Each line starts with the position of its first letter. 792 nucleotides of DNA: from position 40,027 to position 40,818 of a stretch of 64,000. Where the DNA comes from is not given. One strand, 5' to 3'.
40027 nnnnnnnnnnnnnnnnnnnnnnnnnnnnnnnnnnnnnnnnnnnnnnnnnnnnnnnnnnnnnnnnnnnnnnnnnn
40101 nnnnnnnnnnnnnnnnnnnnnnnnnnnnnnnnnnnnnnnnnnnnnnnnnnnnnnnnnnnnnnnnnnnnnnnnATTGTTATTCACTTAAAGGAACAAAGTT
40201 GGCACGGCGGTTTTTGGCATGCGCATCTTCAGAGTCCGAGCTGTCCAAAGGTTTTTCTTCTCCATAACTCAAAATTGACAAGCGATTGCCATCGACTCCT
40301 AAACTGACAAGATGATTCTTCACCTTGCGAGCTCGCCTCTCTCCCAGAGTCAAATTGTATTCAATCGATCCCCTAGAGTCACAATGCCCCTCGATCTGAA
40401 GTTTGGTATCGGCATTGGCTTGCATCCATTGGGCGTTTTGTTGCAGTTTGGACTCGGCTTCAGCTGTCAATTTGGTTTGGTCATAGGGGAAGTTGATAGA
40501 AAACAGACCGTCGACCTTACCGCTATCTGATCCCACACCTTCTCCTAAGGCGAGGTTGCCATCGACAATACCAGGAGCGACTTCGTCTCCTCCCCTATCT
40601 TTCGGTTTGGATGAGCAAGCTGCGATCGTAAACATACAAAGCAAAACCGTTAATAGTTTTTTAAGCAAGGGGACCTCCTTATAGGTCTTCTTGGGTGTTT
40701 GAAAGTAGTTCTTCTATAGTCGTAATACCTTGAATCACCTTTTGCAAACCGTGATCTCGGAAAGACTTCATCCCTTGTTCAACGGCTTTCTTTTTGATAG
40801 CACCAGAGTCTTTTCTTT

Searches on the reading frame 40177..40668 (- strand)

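Call 3: search_protein_families(library=pfam, proteins=[window:40177-40668:-], max_evalue=1)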
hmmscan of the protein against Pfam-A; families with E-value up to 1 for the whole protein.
window:40177-40668:- (163 aa): 2 families
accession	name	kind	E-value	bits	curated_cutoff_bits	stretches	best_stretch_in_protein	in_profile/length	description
PF00691.25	OmpA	-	1.2e-22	80.5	27.2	1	60-154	2-98/98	OmpA family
PF05359.17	DUF748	-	0.0019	16.8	50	1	52-98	875-921/1037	Domain of Unknown Function (DUF748)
